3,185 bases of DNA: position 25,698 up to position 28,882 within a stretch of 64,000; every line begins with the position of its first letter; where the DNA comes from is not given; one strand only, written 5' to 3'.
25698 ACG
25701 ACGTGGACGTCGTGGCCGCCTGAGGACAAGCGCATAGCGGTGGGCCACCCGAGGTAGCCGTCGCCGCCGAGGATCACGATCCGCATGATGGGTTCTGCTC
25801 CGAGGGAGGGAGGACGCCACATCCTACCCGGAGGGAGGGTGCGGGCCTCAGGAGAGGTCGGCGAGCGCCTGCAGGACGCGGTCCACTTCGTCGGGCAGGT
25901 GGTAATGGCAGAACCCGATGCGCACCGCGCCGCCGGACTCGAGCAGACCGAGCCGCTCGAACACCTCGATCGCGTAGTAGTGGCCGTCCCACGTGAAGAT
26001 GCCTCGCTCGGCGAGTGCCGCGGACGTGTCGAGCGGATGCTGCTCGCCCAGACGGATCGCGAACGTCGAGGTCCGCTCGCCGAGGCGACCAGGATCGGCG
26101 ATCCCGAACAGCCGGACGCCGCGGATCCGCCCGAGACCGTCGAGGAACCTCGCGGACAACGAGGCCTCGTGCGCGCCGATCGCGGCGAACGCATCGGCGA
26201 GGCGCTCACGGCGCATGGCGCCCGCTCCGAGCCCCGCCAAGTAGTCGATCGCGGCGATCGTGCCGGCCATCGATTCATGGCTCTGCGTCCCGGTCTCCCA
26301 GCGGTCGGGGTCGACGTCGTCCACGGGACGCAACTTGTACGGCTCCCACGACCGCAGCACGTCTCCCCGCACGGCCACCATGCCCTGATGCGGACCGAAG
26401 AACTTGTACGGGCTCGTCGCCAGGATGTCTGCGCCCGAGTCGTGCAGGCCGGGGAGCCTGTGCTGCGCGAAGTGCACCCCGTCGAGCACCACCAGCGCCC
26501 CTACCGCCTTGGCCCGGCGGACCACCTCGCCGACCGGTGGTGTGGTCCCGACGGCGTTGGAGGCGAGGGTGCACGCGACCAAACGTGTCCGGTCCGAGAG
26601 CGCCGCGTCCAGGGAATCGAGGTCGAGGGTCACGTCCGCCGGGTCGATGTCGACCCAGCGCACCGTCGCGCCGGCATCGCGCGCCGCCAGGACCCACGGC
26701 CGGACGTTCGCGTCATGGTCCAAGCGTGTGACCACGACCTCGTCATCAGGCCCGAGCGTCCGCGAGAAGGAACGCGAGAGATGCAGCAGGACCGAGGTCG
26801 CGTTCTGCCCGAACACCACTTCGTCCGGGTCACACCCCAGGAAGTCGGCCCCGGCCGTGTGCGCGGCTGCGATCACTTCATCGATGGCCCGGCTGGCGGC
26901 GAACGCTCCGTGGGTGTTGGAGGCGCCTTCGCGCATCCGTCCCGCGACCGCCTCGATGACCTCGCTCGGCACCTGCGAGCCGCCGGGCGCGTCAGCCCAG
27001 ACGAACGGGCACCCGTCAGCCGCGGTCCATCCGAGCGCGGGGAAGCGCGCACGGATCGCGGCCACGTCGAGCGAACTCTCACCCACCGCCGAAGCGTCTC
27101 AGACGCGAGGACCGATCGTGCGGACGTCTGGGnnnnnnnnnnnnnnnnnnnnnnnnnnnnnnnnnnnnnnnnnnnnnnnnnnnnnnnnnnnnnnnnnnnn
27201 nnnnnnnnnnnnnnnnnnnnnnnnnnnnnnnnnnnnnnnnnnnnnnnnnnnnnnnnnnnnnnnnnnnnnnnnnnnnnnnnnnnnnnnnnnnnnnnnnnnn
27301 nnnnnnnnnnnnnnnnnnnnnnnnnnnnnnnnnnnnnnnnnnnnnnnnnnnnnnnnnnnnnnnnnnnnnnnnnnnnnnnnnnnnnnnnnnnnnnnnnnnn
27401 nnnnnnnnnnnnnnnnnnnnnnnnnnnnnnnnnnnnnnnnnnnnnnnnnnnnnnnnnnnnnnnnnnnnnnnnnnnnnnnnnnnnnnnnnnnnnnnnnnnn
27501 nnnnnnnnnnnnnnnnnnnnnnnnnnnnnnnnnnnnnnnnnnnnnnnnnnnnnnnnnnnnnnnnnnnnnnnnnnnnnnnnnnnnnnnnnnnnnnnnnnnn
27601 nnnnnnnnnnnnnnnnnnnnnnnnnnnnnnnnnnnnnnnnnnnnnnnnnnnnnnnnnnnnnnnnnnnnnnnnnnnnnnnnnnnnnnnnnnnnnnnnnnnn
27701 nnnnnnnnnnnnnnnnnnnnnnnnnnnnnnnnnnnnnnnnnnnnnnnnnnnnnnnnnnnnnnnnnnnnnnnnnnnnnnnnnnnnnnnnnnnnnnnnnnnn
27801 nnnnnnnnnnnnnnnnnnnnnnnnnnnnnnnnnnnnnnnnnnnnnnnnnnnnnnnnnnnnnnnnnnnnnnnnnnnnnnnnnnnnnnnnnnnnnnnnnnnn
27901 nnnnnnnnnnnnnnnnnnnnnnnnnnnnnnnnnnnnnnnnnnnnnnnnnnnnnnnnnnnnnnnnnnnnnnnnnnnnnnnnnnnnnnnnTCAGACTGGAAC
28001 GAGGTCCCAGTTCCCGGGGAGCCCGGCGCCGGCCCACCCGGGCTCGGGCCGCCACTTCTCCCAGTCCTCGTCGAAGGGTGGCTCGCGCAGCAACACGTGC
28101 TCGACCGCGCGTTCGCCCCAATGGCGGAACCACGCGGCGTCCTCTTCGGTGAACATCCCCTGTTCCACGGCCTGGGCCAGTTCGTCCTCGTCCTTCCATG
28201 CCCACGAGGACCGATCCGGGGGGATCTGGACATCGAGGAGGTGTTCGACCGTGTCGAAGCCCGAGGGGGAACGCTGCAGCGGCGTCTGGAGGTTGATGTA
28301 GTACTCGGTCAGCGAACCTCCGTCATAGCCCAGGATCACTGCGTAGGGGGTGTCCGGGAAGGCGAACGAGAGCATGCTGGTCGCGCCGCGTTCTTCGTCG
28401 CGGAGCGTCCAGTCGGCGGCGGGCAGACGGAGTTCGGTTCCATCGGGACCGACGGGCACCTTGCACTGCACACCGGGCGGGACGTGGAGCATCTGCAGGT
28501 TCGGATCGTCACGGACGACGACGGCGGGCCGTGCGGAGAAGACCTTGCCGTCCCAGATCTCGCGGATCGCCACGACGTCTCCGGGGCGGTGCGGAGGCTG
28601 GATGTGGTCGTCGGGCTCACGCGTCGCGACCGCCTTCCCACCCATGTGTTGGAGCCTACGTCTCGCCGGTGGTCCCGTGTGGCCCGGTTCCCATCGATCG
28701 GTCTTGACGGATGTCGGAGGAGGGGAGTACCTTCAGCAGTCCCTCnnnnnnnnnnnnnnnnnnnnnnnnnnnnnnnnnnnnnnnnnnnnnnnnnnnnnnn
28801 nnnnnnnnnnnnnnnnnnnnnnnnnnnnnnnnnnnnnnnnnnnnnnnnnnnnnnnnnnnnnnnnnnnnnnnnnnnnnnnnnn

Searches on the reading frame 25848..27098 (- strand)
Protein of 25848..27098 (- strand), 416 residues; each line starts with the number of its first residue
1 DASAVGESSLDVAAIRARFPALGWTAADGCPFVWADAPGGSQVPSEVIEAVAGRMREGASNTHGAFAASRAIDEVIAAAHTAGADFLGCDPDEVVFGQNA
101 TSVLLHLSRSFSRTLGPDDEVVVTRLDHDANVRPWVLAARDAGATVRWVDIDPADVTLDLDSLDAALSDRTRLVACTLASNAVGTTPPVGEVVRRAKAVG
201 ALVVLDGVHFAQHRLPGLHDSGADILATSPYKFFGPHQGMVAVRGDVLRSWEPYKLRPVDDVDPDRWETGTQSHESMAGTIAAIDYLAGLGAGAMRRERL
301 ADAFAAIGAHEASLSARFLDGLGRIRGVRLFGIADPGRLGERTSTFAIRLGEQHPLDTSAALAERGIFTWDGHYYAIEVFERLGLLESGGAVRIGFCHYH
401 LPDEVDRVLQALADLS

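Call 21: search_protein_families(library=pfam, proteins=[window:25848-27098:-])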
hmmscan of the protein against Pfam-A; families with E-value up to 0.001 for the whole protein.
window:25848-27098:- (416 aa): 4 families
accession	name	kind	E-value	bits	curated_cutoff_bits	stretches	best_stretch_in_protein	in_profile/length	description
PF00266.25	Aminotran_5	-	1.3e-52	179.5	21.5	1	34-408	2-371/371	Aminotransferase class-V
PF00155.27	Aminotran_1_2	-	5e-07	29.7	19.7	1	76-209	44-188/361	Aminotransferase class I and II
PF01041.23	DegT_DnrJ_EryC1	-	1.6e-05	24.8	19.8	1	97-209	45-148/360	DegT/DnrJ/EryC1/StrS aminotransferase family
PF01053.26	Cys_Met_Meta_PP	-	0.00055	19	27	1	142-242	115-208/381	Cys/Met metabolism PLP-dependent enzyme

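Call 39: search_protein_families(library=ncbifam, proteins=[window:25848-27098:-])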
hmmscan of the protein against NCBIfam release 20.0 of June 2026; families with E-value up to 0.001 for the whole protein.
window:25848-27098:- (416 aa): 26 families (the best 25 are shown)
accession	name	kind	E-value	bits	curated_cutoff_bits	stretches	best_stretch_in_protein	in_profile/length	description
TIGR01976.1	am_tr_V_VC1184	hypoth_equivalog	6.6e-129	430.7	352.35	1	10-412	1-401/401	cysteine desulfurase-like protein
TIGR01979.1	sufS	subfamily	1.8e-53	181.8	475.1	1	14-414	2-397/403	SufS family cysteine desulfurase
NF041166.1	f2_encap_cargo1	exception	8.9e-49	167.1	800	1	7-414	222-622/623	family 2A encapsulin nanocompartment cargo protein cysteine desulfurase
NF006791.0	PRK09295.1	equivalog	1.5e-39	136.3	661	1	11-413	4-399/406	cysteine desulfurase SufS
NF008126.0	PRK10874.1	equivalog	1.1e-32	113.7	607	1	10-412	4-392/401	cysteine desulfurase CsdA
TIGR03392.1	FeS_syn_CsdA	equivalog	4.9e-31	108.3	493.6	1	11-412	2-389/398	cysteine desulfurase CsdA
TIGR01977.1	am_tr_V_EF2568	hypoth_equivalog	1.2e-23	83.7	377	2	44-209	13-176/376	cysteine desulfurase family protein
NF040779.1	Sec_lyase_SclA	exception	2.1e-23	82.8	525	1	45-415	14-376/378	selenocysteine lyase SclA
TIGR03402.1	FeS_nifS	equivalog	1.3e-17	63.7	530.75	1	36-239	4-206/379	cysteine desulfurase NifS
TIGR03235.1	DNA_S_dndA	equivalog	7.1e-14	51.8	480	1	40-294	7-252/353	cysteine desulfurase DndA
TIGR04343.1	egtE_PLP_lyase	equivalog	2.9e-10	39.5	400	1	32-283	14-253/370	ergothioneine biosynthesis PLP-dependent enzyme EgtE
NF010611.0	PRK14012.1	equivalog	2.1e-07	30.2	548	1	55-241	35-216/406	IscS subfamily cysteine desulfurase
NF006488.0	PRK08912.1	equivalog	2.1e-07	30.2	498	1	42-184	39-173/387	aminotransferase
TIGR03403.1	nifS_epsilon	equivalog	2.8e-06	26.4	587.7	1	69-237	45-207/382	NifS family cysteine desulfurase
TIGR02006.1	IscS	equivalog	6.7e-06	25.4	643.2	1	45-237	21-209/402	IscS subfamily cysteine desulfurase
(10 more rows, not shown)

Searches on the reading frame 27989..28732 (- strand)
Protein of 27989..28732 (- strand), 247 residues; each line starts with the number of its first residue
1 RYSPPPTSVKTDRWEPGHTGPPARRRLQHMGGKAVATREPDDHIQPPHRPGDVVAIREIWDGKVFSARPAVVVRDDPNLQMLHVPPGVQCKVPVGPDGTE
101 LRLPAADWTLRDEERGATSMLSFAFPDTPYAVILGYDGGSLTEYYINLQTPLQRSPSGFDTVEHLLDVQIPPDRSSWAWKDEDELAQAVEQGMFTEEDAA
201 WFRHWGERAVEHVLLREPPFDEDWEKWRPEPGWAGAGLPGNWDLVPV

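Call 21: search_protein_families(library=pfam, proteins=[window:27989-28732:-])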
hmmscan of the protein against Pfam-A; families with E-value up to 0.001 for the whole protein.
window:27989-28732:- (247 aa): 1 family
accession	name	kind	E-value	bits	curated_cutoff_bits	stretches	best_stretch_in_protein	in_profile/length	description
PF04167.18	DUF402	-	3.5e-08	33.9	23.9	1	120-185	3-68/68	Protein of unknown function (DUF402)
